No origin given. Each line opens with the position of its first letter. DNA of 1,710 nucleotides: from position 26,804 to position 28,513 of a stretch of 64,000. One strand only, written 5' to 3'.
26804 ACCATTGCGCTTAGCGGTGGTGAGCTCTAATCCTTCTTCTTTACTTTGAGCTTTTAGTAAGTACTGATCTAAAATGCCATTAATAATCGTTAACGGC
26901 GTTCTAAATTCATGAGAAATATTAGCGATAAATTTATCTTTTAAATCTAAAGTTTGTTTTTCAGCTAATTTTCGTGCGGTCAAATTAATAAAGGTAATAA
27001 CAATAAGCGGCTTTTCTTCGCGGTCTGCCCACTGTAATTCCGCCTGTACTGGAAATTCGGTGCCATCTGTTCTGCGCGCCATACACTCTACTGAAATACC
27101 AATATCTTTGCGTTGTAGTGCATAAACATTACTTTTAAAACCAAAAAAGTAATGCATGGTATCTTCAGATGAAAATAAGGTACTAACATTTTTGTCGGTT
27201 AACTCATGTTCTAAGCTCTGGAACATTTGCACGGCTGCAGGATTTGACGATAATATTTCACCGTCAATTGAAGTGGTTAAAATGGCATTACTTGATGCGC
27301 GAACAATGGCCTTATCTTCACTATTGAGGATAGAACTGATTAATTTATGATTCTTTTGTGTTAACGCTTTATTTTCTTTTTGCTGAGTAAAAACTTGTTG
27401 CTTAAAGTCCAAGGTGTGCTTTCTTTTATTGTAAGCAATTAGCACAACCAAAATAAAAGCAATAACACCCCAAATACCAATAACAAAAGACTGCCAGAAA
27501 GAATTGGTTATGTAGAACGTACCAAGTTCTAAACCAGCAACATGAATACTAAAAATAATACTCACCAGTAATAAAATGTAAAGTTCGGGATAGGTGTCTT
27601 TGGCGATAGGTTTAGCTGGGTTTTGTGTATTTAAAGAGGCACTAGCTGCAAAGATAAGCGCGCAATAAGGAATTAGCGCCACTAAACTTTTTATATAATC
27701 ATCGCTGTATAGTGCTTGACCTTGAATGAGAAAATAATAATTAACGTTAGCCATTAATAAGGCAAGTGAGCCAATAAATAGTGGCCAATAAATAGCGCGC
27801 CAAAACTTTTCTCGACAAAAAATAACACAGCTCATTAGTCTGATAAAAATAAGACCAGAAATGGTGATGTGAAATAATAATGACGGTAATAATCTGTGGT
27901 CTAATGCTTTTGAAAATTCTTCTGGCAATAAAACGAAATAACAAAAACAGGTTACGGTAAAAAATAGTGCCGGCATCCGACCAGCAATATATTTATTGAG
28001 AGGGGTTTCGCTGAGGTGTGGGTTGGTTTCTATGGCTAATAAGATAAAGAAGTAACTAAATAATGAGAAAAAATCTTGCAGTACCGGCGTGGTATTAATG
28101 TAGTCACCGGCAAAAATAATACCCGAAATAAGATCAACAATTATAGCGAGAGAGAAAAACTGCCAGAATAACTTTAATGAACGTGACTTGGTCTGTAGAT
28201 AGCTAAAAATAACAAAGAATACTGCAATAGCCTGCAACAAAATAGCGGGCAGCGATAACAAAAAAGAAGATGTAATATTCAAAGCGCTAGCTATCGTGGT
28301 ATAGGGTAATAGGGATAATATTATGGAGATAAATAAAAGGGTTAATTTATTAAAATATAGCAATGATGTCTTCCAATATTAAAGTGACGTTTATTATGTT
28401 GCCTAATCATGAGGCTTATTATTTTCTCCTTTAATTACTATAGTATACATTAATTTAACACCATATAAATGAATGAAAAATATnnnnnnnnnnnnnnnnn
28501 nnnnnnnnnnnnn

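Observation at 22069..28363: Split sensory system: periplasmic Y_Y_Y propeller fused to a degenerate GGDEF, convergent with a 7TM-PAS-HK-REC-AraC hybrid kinase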

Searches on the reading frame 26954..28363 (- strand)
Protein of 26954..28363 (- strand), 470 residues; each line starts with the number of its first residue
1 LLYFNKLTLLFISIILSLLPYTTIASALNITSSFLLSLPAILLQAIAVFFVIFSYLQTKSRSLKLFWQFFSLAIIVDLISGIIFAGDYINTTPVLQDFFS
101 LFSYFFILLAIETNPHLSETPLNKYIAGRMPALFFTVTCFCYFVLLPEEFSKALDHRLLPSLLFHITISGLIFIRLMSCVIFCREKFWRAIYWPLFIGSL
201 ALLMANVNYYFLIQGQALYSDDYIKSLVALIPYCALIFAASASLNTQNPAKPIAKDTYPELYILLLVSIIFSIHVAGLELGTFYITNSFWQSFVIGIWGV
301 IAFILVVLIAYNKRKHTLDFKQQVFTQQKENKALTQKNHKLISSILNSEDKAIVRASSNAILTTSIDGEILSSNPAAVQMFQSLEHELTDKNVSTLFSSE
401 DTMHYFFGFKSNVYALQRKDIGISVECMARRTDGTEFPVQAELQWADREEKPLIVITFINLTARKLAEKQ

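Call 53: find_homologous_proteins(query=window:26954-28363:-)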
Query window:26954-28363:- (470 aa): 11 proteins with E <= 0.001 among 8000 candidates.
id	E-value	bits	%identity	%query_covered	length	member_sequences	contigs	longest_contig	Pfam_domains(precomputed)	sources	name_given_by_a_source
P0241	5.0e-257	871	84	100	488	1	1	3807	PF13426.14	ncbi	ncbi:MAG: PAS domain S-box-containing protein, partial [Colwellia sp.]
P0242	3.2e-128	447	49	96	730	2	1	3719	PF13426.14,PF02518.32,PF00512.32,PF00989.32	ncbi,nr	ncbi:MAG: PAS domain-containing sensor histidine kinase, partial [Psychrosphaera sp.]|nr:PAS domain-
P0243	3.3e-118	414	48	98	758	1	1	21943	PF13426.14,PF02518.32,PF00512.32,PF00989.32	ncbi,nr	ncbi:MAG: PAS domain S-box protein, partial [Colwelliaceae bacterium]|nr:PAS domain S-box protein [C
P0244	2.2e-113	398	46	96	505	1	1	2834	PF13426.14,PF00989.32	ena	-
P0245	3.4e-86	308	49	70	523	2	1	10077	PF13426.14,PF02518.32,PF00512.32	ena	-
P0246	1.2e-58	217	47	53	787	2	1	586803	PF12833.14,PF13426.14,PF02518.32,PF00512.32,PF00989.32,PF00165.30,PF00072.31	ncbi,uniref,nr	ncbi:response regulator [Thalassotalea sp. M1531]|uniref:histidine kinase n=1 Tax=Thalassotalea algi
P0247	6.6e-55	205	74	29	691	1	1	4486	PF12833.14,PF13426.14,PF02518.32,PF00512.32,PF00989.32,PF00165.30,PF00072.31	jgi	jgi:PAS domain S-box-containing protein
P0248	1.4e-54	204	44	56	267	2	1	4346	-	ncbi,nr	ncbi:MAG: histidine kinase, partial [Colwellia sp.]|nr:histidine kinase [Colwellia sp.]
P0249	3.2e-48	183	41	52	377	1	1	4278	PF12833.14,PF00165.30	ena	-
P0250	6.0e-48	182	59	34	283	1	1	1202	PF13426.14,PF00512.32,PF00989.32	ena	-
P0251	5.6e-27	113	82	14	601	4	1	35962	PF12833.14,PF02518.32,PF00512.32,PF00165.30,PF00072.31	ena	-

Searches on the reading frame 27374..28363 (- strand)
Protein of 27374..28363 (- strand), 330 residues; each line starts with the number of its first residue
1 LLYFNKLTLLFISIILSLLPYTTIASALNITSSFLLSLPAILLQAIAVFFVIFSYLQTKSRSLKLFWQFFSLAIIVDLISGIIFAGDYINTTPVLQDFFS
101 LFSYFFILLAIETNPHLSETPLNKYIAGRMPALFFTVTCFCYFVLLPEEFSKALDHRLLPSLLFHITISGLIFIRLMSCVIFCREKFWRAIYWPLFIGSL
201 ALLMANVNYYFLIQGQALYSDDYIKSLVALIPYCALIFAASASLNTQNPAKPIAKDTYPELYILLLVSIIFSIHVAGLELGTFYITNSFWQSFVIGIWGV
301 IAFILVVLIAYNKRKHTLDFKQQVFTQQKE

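Call 21: search_protein_families(library=pfam, proteins=[window:27374-28363:-], max_evalue=10)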
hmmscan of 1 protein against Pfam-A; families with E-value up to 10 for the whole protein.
window:27374-28363:- (330 aa): 1 family
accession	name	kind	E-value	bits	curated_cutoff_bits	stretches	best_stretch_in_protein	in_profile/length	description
PF04756.19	OST3_OST6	-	0.53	10.1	27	2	36-93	154-208/294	OST3 / OST6 family, transporter family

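Call 67: search_protein_representatives(protein=window:27374-28363:-)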
Query: 330 residues. Proteins with E-value up to 0.001 (for the whole library): 33; up to 1e-10: 7; up to 1e-30: 4. The best 33 are listed.
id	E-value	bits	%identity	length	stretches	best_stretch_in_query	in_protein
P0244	1.6e-51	192.3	37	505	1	18-324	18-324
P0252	5.1e-51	190.6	37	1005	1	6-319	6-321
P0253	2.0e-40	155.8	39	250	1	10-244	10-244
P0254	4.0e-40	154.8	35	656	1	1-316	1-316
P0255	1.7e-29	119.9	45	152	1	5-143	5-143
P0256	2.2e-19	86.7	49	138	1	38-143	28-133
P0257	1.4e-16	77.5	40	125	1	10-127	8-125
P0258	1.4e-09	54.4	32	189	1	204-315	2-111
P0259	7.3e-08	48.8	25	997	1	41-308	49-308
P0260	1.9e-07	47.5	26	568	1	74-266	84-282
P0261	4.6e-07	46.2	40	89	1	6-82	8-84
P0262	5.8e-07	45.9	23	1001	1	10-319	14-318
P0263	1.8e-06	44.2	24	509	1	49-281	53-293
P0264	2.0e-06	44.1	25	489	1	37-204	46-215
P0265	2.6e-06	43.7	27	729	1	39-248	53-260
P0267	1.3e-05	41.4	28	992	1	55-302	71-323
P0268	1.3e-05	41.4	27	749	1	16-224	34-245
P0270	3.6e-05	40.0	22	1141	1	40-279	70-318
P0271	4.4e-05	39.7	24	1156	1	26-213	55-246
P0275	1.3e-04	38.1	24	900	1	12-248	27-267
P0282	6.9e-04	35.8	27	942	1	6-195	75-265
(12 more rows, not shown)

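Call 68: search_protein_families(library=pfam, proteins=[P0252, P0259, P0262, P0267, P0270, P0271, P0265, P0268, P0275, P0282], max_evalue=0.0001)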
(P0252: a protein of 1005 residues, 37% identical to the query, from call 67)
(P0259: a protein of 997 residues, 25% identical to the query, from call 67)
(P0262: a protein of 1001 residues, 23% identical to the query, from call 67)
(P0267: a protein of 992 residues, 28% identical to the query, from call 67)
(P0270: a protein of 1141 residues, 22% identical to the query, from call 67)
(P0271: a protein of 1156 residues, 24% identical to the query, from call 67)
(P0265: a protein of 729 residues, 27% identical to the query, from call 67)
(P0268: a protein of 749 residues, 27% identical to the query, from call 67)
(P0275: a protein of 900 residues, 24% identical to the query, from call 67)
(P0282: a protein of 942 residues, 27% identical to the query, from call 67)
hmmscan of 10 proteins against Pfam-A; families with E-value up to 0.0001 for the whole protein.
P0252 (1005 aa): 7 families
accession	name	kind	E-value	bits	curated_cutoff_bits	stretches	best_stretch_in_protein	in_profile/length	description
PF02518.31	HATPase_c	-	5e-25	88.6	26.4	1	584-693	2-109/111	Histidine kinase-, DNA gyrase B-, and HSP90-like ATPase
PF00072.30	Response_reg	-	8.2e-25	87.6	30.2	1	734-845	1-111/111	Response regulator receiver domain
PF12833.13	HTH_18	-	1.5e-21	76.9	33.6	1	921-998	1-79/80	Helix-turn-helix domain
PF00512.31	HisKA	-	9.7e-13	48.4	26.9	1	475-537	2-64/66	His Kinase A (phospho-acceptor) domain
PF00165.29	HTH_AraC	-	4.3e-09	36.7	26.6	1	966-997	11-41/42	Bacterial regulatory helix-turn-helix proteins, AraC family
PF13426.13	PAS_9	-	8.3e-07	29.7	27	1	359-462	2-102/103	PAS domain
PF00989.32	PAS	-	1.8e-05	25.2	22.6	0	351-419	4-71/113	PAS fold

P0259 (997 aa): 8 families
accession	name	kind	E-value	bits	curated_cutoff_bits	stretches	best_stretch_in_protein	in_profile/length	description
PF02518.31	HATPase_c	-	1.5e-24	87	26.4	1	582-692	2-110/111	Histidine kinase-, DNA gyrase B-, and HSP90-like ATPase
PF00072.30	Response_reg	-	7.8e-22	78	30.2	1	733-843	1-110/111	Response regulator receiver domain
PF12833.13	HTH_18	-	2e-21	76.5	33.6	1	916-992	1-78/80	Helix-turn-helix domain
PF00165.29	HTH_AraC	-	8.5e-14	51.7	26.6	1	960-992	10-41/42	Bacterial regulatory helix-turn-helix proteins, AraC family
PF00512.31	HisKA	-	2.1e-11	44.1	26.9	1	473-536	2-65/66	His Kinase A (phospho-acceptor) domain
PF13426.13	PAS_9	-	5.4e-10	39.9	27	1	357-460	2-102/103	PAS domain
PF00989.32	PAS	-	1.5e-07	31.9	22.6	1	350-401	5-56/113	PAS fold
PF13188.13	PAS_8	-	3.3e-05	24.1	21.8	0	350-399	5-54/65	PAS domain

P0262 (1001 aa): 7 families
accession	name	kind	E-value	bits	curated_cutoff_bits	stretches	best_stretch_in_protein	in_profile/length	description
PF00072.30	Response_reg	-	2.7e-24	85.9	30.2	1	736-844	2-109/111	Response regulator receiver domain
PF02518.31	HATPase_c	-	1.1e-23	84.3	26.4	1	585-693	2-108/111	Histidine kinase-, DNA gyrase B-, and HSP90-like ATPase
PF12833.13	HTH_18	-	1.1e-21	77.4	33.6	1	918-995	1-79/80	Helix-turn-helix domain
PF00512.31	HisKA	-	1.6e-13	50.9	26.9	1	475-537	1-63/66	His Kinase A (phospho-acceptor) domain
PF00165.29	HTH_AraC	-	1.7e-09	38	26.6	1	962-995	10-42/42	Bacterial regulatory helix-turn-helix proteins, AraC family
PF13426.13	PAS_9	-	1.1e-07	32.5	27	1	360-462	2-101/103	PAS domain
PF00989.32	PAS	-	5.9e-05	23.5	22.6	0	353-442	5-91/113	PAS fold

P0267 (992 aa): 4 families
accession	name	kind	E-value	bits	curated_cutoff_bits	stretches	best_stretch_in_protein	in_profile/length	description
PF02518.31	HATPase_c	-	1.7e-34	119.1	26.4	1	475-587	1-109/111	Histidine kinase-, DNA gyrase B-, and HSP90-like ATPase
PF00072.30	Response_reg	-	1.3e-26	93.4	30.2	1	748-862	1-110/111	Response regulator receiver domain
PF00512.31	HisKA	-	1.4e-21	76.7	26.9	1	363-428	1-66/66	His Kinase A (phospho-acceptor) domain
PF01627.28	Hpt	-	7.6e-11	42.5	24.6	1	898-979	2-83/84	Hpt domain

P0270 (1141 aa): 9 families
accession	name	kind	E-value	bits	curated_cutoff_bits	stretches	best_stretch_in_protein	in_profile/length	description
PF13426.13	PAS_9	-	2.5e-35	121.3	27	3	530-632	1-103/103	PAS domain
PF00989.32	PAS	-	2.5e-26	92.4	22.6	3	521-630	2-113/113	PAS fold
PF13188.13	PAS_8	-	3.4e-24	84.3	21.8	3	396-453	2-55/65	PAS domain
PF02518.31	HATPase_c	-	9.8e-22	77.9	26.4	1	878-998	1-108/111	Histidine kinase-, DNA gyrase B-, and HSP90-like ATPase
PF00072.30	Response_reg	-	1.2e-19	70.9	30.2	1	1023-1131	1-110/111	Response regulator receiver domain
PF08448.16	PAS_4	-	2.7e-17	63.4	23.1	0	665-758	14-109/110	PAS fold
PF08447.18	PAS_3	-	4.3e-12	46.6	25.6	0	419-500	2-86/89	PAS fold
PF00512.31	HisKA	-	1e-09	38.7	26.9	1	774-834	3-63/66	His Kinase A (phospho-acceptor) domain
PF10090.15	HPTransfase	-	9.3e-05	22.6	22.9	0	849-916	2-65/123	Histidine phosphotransferase C-terminal domain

P0271 (1156 aa): 10 families
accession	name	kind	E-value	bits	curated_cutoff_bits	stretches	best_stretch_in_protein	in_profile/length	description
PF00072.30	Response_reg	-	3.3e-31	108.2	30.2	1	913-1026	1-110/111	Response regulator receiver domain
PF02518.31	HATPase_c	-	1.9e-30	106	26.4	1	627-742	1-110/111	Histidine kinase-, DNA gyrase B-, and HSP90-like ATPase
PF00512.31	HisKA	-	1.3e-22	80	26.9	1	515-579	1-65/66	His Kinase A (phospho-acceptor) domain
PF08447.18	PAS_3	-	2.2e-18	66.7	25.6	1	404-488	2-88/89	PAS fold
PF00989.32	PAS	-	4.8e-18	65.6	22.6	1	382-492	2-113/113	PAS fold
PF08448.16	PAS_4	-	5.6e-12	46.3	23.1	1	387-496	1-109/110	PAS fold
PF13426.13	PAS_9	-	5.5e-11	43.1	27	1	391-494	1-103/103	PAS domain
PF01627.28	Hpt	-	9.8e-10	39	24.6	1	1066-1146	1-81/84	Hpt domain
PF13188.13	PAS_8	-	1.1e-06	28.8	21.8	1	382-433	2-53/65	PAS domain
PF23198.2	PDE8A_N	-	3.7e-05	24.1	29.6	1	909-1004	11-103/147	PDE8A-like, N-terminal domain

P0265 (729 aa): 3 families
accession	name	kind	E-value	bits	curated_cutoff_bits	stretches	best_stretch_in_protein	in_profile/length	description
PF02518.31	HATPase_c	-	2.2e-22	80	26.4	1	470-587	2-110/111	Histidine kinase-, DNA gyrase B-, and HSP90-like ATPase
PF00072.30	Response_reg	-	8.2e-17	61.8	30.2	1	612-717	1-110/111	Response regulator receiver domain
PF00512.31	HisKA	-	2e-08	34.6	26.9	1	363-426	2-64/66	His Kinase A (phospho-acceptor) domain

P0268 (749 aa): 4 families
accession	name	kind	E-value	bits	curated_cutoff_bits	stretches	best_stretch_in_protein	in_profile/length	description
PF02518.31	HATPase_c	-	1.1e-25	90.6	26.4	1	489-603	1-109/111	Histidine kinase-, DNA gyrase B-, and HSP90-like ATPase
PF00072.30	Response_reg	-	1.1e-24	87.2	30.2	1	629-743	1-110/111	Response regulator receiver domain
PF00512.31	HisKA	-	8.7e-20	71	26.9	1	378-442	2-66/66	His Kinase A (phospho-acceptor) domain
PF23198.2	PDE8A_N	-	9.8e-05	22.7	29.6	0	627-722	10-104/147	PDE8A-like, N-terminal domain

P0275 (900 aa): 9 families
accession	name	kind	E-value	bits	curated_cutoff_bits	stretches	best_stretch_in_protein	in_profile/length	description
PF00072.30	Response_reg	-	1.6e-22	80.2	30.2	1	774-885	1-110/111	Response regulator receiver domain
PF02518.31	HATPase_c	-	9.8e-22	77.9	26.4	1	630-750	2-109/111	Histidine kinase-, DNA gyrase B-, and HSP90-like ATPase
PF00989.32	PAS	-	1e-15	58.2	22.6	1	396-499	3-108/113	PAS fold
PF13426.13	PAS_9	-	4.8e-14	52.9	27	1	407-500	4-96/103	PAS domain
PF08448.16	PAS_4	-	4.8e-12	46.5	23.1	1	404-507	5-108/110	PAS fold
PF13188.13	PAS_8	-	5.1e-09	36.2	21.8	1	395-448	2-55/65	PAS domain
PF00512.31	HisKA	-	2e-06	28.2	26.9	1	524-586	3-64/66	His Kinase A (phospho-acceptor) domain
PF08447.18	PAS_3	-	2.2e-06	28.3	25.6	1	417-491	2-78/89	PAS fold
PF13596.12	PAS_10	-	9.1e-06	26.7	22.1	1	397-503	2-104/106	PAS domain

P0282 (942 aa): 3 families
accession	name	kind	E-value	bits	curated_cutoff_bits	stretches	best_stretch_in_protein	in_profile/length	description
PF02518.31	HATPase_c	-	1.5e-30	106.3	26.4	1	529-641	1-109/111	Histidine kinase-, DNA gyrase B-, and HSP90-like ATPase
PF00072.30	Response_reg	-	7.3e-29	100.6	30.2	1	805-918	1-111/111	Response regulator receiver domain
PF00512.31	HisKA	-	6.8e-18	64.9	26.9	1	417-482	1-66/66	His Kinase A (phospho-acceptor) domain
